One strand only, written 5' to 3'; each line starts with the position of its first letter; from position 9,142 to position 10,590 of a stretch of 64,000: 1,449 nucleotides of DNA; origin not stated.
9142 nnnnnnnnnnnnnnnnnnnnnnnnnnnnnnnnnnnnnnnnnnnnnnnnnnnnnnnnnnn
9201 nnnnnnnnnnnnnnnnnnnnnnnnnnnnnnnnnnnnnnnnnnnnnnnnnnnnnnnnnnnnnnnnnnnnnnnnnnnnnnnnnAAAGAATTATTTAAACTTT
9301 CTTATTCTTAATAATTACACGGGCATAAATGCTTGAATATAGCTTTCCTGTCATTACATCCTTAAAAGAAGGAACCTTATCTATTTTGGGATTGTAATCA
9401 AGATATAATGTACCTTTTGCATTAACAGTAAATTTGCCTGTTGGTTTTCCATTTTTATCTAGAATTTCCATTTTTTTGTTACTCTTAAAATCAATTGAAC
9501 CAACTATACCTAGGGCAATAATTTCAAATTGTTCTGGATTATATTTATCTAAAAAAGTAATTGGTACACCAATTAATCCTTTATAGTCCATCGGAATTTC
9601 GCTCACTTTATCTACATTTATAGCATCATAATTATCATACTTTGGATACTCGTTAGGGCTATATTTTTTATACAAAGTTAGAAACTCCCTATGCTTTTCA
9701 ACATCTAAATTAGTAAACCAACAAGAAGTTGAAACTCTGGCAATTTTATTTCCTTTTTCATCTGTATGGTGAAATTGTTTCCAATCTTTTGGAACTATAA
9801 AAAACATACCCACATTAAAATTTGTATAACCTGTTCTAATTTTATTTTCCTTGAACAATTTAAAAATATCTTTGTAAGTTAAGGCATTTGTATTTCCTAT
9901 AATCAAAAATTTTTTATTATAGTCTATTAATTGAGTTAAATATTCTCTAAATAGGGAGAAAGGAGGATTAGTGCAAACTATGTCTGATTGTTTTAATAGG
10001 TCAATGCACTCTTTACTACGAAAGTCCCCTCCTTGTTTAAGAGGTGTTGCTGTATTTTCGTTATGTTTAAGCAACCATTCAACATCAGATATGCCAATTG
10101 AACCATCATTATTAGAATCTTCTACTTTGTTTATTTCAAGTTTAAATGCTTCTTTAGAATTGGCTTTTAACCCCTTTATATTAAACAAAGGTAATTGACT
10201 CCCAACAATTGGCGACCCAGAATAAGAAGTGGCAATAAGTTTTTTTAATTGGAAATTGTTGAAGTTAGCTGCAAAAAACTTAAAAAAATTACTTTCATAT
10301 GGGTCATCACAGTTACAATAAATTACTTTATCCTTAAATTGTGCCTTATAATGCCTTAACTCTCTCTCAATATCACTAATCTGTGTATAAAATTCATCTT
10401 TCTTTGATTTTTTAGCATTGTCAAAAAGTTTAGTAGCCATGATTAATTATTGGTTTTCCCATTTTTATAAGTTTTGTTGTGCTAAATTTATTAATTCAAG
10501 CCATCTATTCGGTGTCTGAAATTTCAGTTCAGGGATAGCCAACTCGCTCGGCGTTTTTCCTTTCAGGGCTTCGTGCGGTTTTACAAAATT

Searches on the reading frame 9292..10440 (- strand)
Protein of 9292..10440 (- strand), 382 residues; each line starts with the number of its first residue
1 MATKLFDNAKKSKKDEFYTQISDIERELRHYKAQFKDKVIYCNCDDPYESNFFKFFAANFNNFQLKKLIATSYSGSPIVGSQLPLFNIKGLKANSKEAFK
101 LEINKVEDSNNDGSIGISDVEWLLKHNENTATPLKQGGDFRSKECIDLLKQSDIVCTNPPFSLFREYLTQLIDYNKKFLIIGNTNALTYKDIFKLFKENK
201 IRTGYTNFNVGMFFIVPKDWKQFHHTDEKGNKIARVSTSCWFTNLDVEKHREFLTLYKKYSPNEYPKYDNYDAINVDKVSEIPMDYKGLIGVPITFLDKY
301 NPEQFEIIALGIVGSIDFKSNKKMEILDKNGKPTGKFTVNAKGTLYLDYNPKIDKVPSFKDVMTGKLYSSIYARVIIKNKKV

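Call 3: search_protein_families(library=pfam, proteins=[window:9292-10440:-], max_evalue=0.01)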
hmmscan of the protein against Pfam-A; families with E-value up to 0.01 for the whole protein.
window:9292-10440:- (382 aa): 1 family
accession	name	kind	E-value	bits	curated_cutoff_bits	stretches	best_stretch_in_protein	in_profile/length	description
PF13651.11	EcoRI_methylase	-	7.3e-133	443.6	26.4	1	6-380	2-345/345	Adenine-specific methyltransferase EcoRI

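Call 4: search_protein_families(library=padloc, proteins=[window:9292-10440:-], max_evalue=0.01)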
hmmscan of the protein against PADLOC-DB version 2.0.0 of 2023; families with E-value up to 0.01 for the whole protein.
window:9292-10440:- (382 aa): 1 family
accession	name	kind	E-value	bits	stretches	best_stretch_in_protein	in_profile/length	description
PDLC03297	MTase_II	-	1.1e-114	381.3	1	3-312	7-294/332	Type II methyltransferase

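Call 5: search_protein_families(library=ncbifam, proteins=[window:9292-10440:-], max_evalue=0.01)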
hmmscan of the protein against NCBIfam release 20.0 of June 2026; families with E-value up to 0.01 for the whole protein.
window:9292-10440:- (382 aa): 0 families

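Call 8: search_solved_structures(query=window:9292-10440:-, max_evalue=1)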
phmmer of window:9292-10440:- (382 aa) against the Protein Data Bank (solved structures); distinct sequences matched with E-value up to 1: 1.
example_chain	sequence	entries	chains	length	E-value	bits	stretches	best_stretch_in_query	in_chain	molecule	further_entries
7ob0_A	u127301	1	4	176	0.93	11.9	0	149-200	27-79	LOV protein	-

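Call 41: find_homologous_proteins(query=window:9292-10440:-, max_evalue=0.00001)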
Query window:9292-10440:- (382 aa): 8000 proteins with E <= 0.00001 among 8000 candidates; the best 120 are listed.
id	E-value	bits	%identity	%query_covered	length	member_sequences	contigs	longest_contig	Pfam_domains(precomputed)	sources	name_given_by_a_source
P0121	7.7e-256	866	100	100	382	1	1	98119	PF13651.12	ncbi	ncbi:MAG: adenine-specific methyltransferase EcoRI family protein [archaeon]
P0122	4.8e-232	788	89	100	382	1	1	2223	PF13651.12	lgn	-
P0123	2.6e-227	772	88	100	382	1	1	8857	PF13651.12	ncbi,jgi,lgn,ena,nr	ncbi:MAG: adenine-specific methyltransferase EcoRI family protein [Nanoarchaeota archaeon]|nr:adenin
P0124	1.0e-221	754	85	100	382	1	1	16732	PF13651.12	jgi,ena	-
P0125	7.5e-220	748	85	100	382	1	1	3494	PF13651.12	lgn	-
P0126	5.6e-219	745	84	100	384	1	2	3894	PF13651.12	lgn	-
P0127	7.1e-219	745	84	100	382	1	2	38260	PF13651.12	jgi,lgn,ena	-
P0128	3.0e-216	736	85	97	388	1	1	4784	PF13651.12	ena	-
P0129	3.4e-214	729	81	100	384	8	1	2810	PF13651.12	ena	-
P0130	8.8e-209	711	81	100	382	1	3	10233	PF13651.12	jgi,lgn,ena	jgi:hypothetical protein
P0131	5.6e-192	656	78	100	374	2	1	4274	PF13651.12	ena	-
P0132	1.2e-189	648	74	98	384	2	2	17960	PF13651.12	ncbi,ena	-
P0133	1.1e-186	639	75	98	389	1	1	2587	PF13651.12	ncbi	-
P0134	2.7e-186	637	71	100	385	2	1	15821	PF13651.12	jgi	-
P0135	2.0e-185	635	73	98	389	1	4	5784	PF13651.12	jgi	jgi:hypothetical protein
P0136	2.1e-185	634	72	100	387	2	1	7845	PF13651.12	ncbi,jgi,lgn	jgi:hypothetical protein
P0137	2.2e-184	631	87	81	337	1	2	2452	PF13651.12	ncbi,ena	ncbi:MAG: adenine-specific methyltransferase EcoRI family protein [Nanoarchaeota archaeon]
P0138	8.5e-184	629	73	98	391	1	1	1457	PF13651.12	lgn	-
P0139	2.5e-183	628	73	98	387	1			PF13651.12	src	-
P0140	1.5e-182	625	73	98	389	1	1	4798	PF13651.12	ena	-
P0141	7.4e-181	620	72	98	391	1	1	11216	PF13651.12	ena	-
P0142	1.9e-178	612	71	98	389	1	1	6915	PF13651.12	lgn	-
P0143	6.1e-178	610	73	100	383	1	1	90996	PF13651.12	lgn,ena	-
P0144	3.4e-177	607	83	81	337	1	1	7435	PF13651.12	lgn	-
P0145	3.8e-177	607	71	98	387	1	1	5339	PF13651.12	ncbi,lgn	-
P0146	2.3e-176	605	83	80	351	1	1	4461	PF13651.12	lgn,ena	-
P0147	2.3e-176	605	69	98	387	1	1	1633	PF13651.12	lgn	-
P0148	2.5e-175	601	69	99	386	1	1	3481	PF13651.12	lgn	-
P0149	5.1e-175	600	69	98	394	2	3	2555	PF13651.12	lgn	-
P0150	7.9e-175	600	71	99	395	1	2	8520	PF13651.12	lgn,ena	-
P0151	1.7e-174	599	69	100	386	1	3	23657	PF13651.12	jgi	-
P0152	2.3e-174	598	80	83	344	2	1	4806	PF13651.12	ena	-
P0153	2.2e-173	595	68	100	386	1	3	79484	PF13651.12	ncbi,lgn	-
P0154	2.7e-173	595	68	100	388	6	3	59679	PF13651.12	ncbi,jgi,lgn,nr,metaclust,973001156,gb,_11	ncbi:MAG TPA: modification methylase [Anaerolineaceae bacterium]|nr:MAG: Modification methylase EcoR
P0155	6.7e-173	593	68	99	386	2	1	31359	PF13651.12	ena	-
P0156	4.2e-172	591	69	99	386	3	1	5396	PF13651.12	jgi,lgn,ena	-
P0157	1.5e-171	589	69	100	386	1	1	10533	PF13651.12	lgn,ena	-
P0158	1.8e-171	589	60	98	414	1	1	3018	PF13651.12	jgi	-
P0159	2.0e-171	589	69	100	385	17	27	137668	PF13651.12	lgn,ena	-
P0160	2.1e-171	588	78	83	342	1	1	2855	PF13651.12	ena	-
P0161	3.5e-170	584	69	100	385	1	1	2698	PF13651.12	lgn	-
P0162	5.1e-170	584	69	100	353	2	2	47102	PF13651.12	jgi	-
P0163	6.7e-170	583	69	100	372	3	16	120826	PF13651.12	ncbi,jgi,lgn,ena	-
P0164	3.0e-169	581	68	99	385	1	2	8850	PF13651.12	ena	-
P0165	6.0e-169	580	68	98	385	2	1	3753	PF13651.12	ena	-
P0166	6.7e-169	580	67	99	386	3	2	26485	PF13651.12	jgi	-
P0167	7.1e-169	580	69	99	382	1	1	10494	PF13651.12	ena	-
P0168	7.9e-169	580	68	98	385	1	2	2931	PF13651.12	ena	-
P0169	1.2e-168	579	68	98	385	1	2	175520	PF13651.12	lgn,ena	-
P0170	1.7e-168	579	67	99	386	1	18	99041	PF13651.12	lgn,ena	-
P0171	2.0e-168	579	67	99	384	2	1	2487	PF13651.12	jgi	-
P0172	2.1e-168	579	68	99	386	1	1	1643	PF13651.12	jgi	-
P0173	2.6e-168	578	68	100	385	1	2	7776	PF13651.12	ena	-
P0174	4.3e-168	578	67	100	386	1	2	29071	PF13651.12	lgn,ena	-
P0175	7.2e-168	577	67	98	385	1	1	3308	PF13651.12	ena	-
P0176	1.0e-167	576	69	99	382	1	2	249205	PF13651.12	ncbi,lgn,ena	-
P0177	1.7e-167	576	69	99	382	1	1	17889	PF13651.12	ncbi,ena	-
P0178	3.8e-167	574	66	81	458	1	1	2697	PF13651.12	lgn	-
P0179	4.3e-167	574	67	99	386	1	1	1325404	PF13651.12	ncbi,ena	-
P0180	4.7e-167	574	68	100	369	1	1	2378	PF13651.12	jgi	jgi:hypothetical protein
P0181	5.7e-167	574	67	100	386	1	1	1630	PF13651.12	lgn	-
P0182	6.2e-167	574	68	99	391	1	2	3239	PF13651.12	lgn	-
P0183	6.5e-167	574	67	100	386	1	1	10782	PF13651.12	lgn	-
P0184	8.9e-167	573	67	100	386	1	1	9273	PF13651.12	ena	-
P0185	1.0e-166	573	67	99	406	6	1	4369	PF13651.12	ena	-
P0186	1.9e-166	572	67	99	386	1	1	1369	PF13651.12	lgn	-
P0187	3.0e-166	571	68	99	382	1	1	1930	PF13651.12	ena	-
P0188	7.2e-166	570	68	100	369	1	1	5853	PF13651.12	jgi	jgi:hypothetical protein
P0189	1.1e-165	570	66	81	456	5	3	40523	PF13651.12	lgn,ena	-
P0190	1.3e-165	569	67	99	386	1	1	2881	PF13651.12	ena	-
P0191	1.6e-165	569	67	98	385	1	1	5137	PF13651.12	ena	-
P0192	1.7e-165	569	67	98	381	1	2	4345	PF13651.12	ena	-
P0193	3.5e-165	568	68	98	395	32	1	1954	PF13651.12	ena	-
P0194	5.5e-165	567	78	81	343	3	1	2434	PF13651.12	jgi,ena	-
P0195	5.8e-165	567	67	97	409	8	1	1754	PF13651.12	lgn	-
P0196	6.2e-165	567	66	98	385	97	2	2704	PF13651.12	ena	-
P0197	6.4e-165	567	65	81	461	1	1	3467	PF13651.12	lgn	-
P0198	6.5e-165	567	67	99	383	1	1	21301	PF13651.12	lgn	-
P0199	7.0e-165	567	66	100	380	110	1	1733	PF13651.12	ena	-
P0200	8.0e-165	567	66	100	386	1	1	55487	PF13651.12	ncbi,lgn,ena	-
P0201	8.4e-165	567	78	81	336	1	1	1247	PF13651.12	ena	-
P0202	1.1e-164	566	66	99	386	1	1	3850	PF13651.12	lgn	-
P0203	1.3e-164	566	67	99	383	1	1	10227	PF13651.12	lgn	-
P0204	1.5e-164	566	67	99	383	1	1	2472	PF13651.12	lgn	-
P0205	1.8e-164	566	66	100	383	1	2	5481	PF13651.12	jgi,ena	-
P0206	2.0e-164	565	66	100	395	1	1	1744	PF13651.12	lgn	-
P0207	3.0e-164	565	68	98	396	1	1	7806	PF13651.12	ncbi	-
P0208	5.4e-164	564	68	98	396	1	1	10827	PF13651.12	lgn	-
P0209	9.2e-164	563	65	100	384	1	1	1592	PF13651.12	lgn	-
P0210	1.1e-163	563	68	98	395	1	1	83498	PF13651.12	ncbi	-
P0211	1.2e-163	563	67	99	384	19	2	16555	PF13651.12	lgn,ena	-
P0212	1.4e-163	563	68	100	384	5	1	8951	PF13651.12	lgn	-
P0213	1.9e-163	562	66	100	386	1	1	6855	PF13651.12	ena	-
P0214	2.3e-163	562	66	81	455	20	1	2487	PF13651.12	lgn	-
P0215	2.6e-163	562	68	98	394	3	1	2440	PF13651.12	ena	-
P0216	2.6e-163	562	68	98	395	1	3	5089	PF13651.12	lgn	-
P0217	2.9e-163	562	63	99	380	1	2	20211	PF13651.12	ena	-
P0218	3.2e-163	562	66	99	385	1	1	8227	PF13651.12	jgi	-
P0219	3.2e-163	561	66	99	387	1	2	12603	PF13651.12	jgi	-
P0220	3.8e-163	561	67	99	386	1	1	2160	PF13651.12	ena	-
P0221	4.0e-163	561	67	99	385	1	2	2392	PF13651.12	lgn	-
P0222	4.1e-163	561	67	98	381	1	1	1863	PF13651.12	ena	-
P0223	4.2e-163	561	67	98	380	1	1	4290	PF13651.12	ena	-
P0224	5.5e-163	561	67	98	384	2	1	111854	PF13651.12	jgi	jgi:hypothetical protein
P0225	5.8e-163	561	66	99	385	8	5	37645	PF13651.12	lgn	-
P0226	6.0e-163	561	66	99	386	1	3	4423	PF13651.12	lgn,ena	-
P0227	7.3e-163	560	66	99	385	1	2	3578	PF13651.12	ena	-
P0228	7.9e-163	560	67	99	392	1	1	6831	PF13651.12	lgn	-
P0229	1.0e-162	560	67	99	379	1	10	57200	PF13651.12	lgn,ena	-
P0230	1.3e-162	559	66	100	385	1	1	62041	PF13651.12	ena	-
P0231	1.4e-162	559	68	98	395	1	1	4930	PF13651.12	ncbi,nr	ncbi:adenine-specific methyltransferase EcoRI family protein [Candidatus Nomurabacteria bacterium]|n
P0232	2.1e-162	559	66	99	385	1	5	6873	PF13651.12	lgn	-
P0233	2.5e-162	559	66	99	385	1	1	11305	PF13651.12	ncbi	-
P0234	2.6e-162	559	68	98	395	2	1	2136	PF13651.12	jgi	-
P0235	2.6e-162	558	66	99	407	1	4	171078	PF13651.12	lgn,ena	-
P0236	2.8e-162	558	67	99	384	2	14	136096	PF13651.12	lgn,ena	-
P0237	2.9e-162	558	67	99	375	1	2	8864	PF13651.12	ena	-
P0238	3.4e-162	558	66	99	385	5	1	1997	PF13651.12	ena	-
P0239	3.9e-162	558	65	99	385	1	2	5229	PF13651.12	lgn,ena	-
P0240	4.2e-162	558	66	99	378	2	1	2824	PF13651.12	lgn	-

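Call 82: find_related_loci(query=window:9292-10440:-, collection=viral_contigs, flank=4000)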
Query window:9292-10440:- (382 aa) in viral_contigs; peptide patterns used: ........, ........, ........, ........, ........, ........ (x = any residue, [..] = any of these).
52 stretches matched a pattern; 47 encode a relative of the query (tblastn E <= 1e-3); 47 distinct loci.
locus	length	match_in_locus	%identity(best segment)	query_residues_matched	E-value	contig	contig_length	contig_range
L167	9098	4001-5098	62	5-382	2e-151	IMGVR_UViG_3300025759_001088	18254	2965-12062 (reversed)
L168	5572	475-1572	62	5-382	1e-151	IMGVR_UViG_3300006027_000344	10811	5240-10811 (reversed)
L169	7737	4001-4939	65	1-310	2e-139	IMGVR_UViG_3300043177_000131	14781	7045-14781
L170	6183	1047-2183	53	6-380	2e-124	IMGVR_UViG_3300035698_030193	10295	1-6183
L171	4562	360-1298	54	6-310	2e-102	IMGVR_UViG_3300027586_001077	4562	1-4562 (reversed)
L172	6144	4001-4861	56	8-311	9e-99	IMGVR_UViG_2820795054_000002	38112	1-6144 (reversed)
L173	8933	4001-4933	48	1-341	8e-97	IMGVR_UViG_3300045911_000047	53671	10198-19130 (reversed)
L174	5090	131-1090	52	1-336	2e-96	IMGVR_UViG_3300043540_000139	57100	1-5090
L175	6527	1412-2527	46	9-380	4e-94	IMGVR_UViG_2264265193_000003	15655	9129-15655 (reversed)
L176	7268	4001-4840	53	9-309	2e-93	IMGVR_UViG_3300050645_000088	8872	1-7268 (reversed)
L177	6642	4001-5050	46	4-378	9e-93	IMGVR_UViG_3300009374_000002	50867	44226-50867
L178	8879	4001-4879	51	2-311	1e-92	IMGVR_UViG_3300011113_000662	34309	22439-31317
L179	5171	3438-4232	53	1-308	2e-92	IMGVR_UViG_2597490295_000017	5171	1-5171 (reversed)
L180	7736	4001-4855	54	9-311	3e-92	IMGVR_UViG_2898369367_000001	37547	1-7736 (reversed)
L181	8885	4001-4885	52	1-308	5e-92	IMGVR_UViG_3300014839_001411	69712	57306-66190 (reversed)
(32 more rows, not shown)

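Call 91: search_dna_similar(query=window:9292-10440:-, collection=plasmids, mode=protein, max_rows=60, rows=spread)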
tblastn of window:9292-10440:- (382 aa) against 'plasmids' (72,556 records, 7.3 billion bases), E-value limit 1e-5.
Records with a match: 77; places in all: 84; records where one place covers at least 80% of the query: 49.
Best place of each record, by identity: 60-80% 7; <60% 70.
By first word of the organism name: Enterococcus 12; Lactiplantibacillus 9; Escherichia 6; Raoultella 4; Variovorax 3; Klebsiella 3; Leuconostoc 3; Apilactobacillus 3; Rhodococcus 3; Dietzia 2; and 24 more.
By predicted mobility (MOB-suite, as given by PLSDB): non-mobilizable 34; mobilizable 29; conjugative 14.
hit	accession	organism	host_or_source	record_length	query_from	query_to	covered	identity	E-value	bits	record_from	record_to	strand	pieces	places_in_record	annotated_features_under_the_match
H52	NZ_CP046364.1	Macrococcoides canis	dog,swabs,ear infection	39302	3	382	99%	47.8%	4e-86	291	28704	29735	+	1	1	adenine-specific methyltransferase EcoRI family protein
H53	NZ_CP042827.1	Ruania zhangjianzhongii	bat,pure culture,feces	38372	11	378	96%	48.8%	7e-100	331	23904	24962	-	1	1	adenine-specific methyltransferase EcoRI family protein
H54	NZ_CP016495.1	Lactiplantibacillus pentosus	bacteria,olive fermentation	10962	9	310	79%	53.9%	2e-84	287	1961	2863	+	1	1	adenine-specific methyltransferase EcoRI family protein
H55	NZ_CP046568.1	Dietzia sp. DQ12-45-1b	product water from oilfield,product ...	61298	4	310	80%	52.2%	7e-97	323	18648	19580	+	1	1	adenine-specific methyltransferase EcoRI family protein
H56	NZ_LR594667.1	Variovorax sp. SRS16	linuron-contaminated soil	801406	9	381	98%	42.5%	2e-70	246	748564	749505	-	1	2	adenine-specific methyltransferase EcoRI family protein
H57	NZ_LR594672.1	Variovorax sp. PBL-E5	linuron-contaminated soil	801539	9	381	98%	42.5%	2e-70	246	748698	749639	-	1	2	adenine-specific methyltransferase EcoRI family protein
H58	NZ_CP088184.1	Enterococcus hirae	Sus scrofa domesticus,whole ...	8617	9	309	79%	52.1%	4e-82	280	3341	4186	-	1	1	adenine-specific methyltransferase EcoRI family protein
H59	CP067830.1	Klebsiella pneumoniae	Homo sapiens,urine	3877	2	308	80%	50.6%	3e-72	251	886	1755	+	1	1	adenine-specific methyltransferase EcoRI family protein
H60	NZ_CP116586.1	Enterococcus dispar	Bos taurus,whole organism,fecal sample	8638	9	309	79%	51.5%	5e-81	277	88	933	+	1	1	adenine-specific methyltransferase EcoRI family protein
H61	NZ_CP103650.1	Escherichia coli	Homo sapiens,blood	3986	2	308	80%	50.3%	2e-71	249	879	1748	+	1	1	adenine-specific methyltransferase EcoRI family protein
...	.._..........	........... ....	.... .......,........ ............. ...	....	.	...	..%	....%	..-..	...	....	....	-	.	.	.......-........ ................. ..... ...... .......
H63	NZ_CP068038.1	Escherichia coli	swine,intestinal tract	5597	2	308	80%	50.3%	2e-71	249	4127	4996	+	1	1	adenine-specific methyltransferase EcoRI family protein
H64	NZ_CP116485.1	Escherichia coli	Homo sapiens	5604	2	308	80%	50.3%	2e-71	249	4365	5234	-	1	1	adenine-specific methyltransferase EcoRI family protein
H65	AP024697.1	Escherichia coli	Homo sapiens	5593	2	308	80%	50.2%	3e-71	249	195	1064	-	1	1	putative adenine-specific methylase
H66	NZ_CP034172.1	Chryseobacterium taklimakanense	Homo sapiens,Blood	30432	2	317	83%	48.0%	5e-57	247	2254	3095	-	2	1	none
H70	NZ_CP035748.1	Leuconostoc mesenteroides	cell culture,food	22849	2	310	81%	47.9%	2e-65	232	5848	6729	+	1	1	adenine-specific methyltransferase EcoRI family protein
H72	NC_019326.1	Arthrobacter sp. 31.31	heavy aromatic hydrocarbon contaminated ...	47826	3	382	99%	38.5%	5e-58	211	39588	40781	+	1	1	adenine-specific methyltransferase EcoRI family protein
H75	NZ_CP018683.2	Vibrio harveyi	Trachinotus ovatus,liver of diseased ...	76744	8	309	79%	47.4%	9e-73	253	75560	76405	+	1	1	adenine-specific methyltransferase EcoRI family protein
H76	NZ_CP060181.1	Lactiplantibacillus plantarum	pure culture,Sour porridge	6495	6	315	81%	45.7%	6e-69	242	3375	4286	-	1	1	dcm: DNA (cytosine-5-)-methyltransferase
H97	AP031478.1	Moraxella osloensis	Homo sapiens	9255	9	317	81%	40.3%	2e-50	189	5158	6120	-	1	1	adenine-specific methyltransferase EcoRI family protein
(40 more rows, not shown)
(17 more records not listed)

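Call 92: get_annotated_region(hit=H63, flank=3000)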
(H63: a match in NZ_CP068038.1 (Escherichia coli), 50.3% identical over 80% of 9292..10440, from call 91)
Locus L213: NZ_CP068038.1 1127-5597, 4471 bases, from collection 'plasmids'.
description: Escherichia coli strain U90 plasmid pU90-3, complete sequence
organism: Escherichia coli (NCBI taxid 562)
taxonomy: Bacteria; Pseudomonadota; Gammaproteobacteria; Enterobacterales; Enterobacteriaceae; Escherichia; Escherichia coli
host: -; source: swine,intestinal tract; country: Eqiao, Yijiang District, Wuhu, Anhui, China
typing (MOB-suite, as given by PLSDB): mobilizable; replicon rep_cluster_2350,rep_cluster_2370; relaxase MOBP
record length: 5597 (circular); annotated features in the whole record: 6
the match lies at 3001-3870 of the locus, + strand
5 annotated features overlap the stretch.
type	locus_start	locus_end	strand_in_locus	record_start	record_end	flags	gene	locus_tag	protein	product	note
CDS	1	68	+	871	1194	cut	-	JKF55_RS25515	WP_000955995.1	plasmid mobilization relaxosome protein MobC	-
CDS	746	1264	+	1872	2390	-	-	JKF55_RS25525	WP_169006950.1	MbeB family mobilization protein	-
CDS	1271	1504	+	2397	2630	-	-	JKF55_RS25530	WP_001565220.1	MbeD family mobilization/exclusion protein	-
CDS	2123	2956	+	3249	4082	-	-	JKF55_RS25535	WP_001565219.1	type-2 restriction enzyme EcoRI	-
CDS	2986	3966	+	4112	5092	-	-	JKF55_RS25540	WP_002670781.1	adenine-specific methyltransferase EcoRI family protein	-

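Call 93: get_annotated_region(hit=H59, flank=3000)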
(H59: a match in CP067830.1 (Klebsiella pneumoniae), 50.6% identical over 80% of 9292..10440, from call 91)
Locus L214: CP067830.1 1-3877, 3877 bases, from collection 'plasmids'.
description: Klebsiella pneumoniae strain ARLG-3226 plasmid pC280_4, complete sequence
organism: Klebsiella pneumoniae (NCBI taxid 573)
taxonomy: Bacteria; Pseudomonadota; Gammaproteobacteria; Enterobacterales; Enterobacteriaceae; Klebsiella; Klebsiella pneumoniae
host: -; source: Homo sapiens,urine; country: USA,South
typing (MOB-suite, as given by PLSDB): mobilizable; replicon rep_cluster_2335
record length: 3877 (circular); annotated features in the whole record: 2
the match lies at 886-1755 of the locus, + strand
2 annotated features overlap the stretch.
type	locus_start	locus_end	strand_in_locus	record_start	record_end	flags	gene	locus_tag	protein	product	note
CDS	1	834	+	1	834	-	-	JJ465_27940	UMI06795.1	restriction endonuclease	-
CDS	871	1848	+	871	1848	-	-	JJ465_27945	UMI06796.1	adenine-specific methyltransferase EcoRI family protein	-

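Call 96: get_annotated_region(hit=H70, flank=2500)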
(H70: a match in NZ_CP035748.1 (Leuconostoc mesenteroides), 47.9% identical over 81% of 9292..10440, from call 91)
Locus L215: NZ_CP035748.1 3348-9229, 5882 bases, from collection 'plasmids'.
description: Leuconostoc mesenteroides strain SRCM103460 plasmid unnamed2, complete sequence
organism: Leuconostoc mesenteroides (NCBI taxid 1245)
taxonomy: Bacteria; Bacillota; Bacilli; Lactobacillales; Lactobacillaceae; Leuconostoc; Leuconostoc mesenteroides
host: -; source: cell culture,food; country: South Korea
typing (MOB-suite, as given by PLSDB): mobilizable; replicon rep_cluster_589; relaxase MOBV
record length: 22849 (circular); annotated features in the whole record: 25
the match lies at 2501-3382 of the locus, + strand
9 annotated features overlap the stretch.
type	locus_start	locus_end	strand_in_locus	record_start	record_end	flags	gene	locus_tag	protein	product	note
CDS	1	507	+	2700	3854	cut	-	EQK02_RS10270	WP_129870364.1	RepB family plasmid replication initiator protein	GO:0006270 - DNA replication initiation [Evidence IEA]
CDS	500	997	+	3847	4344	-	-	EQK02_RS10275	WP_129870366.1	helix-turn-helix domain-containing protein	-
CDS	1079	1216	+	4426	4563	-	-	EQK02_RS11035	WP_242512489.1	hypothetical protein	-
CDS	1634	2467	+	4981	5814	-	-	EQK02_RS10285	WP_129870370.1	EcoRI family type II restriction endonuclease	GO:0009307 - DNA restriction-modification system [Evidence IEA]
CDS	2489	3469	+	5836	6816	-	-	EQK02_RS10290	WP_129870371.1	adenine-specific methyltransferase EcoRI family protein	-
CDS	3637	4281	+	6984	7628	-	-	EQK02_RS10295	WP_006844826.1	metalloregulator ArsR/SmtB family transcription factor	GO:0006355 - regulation of DNA-templated transcription [Evidence IEA]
CDS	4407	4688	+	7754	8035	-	-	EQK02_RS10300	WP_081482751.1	thioredoxin family protein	-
CDS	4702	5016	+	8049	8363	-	trxA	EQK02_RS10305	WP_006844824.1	thioredoxin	-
CDS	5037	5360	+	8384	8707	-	-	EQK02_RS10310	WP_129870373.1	thioredoxin family protein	-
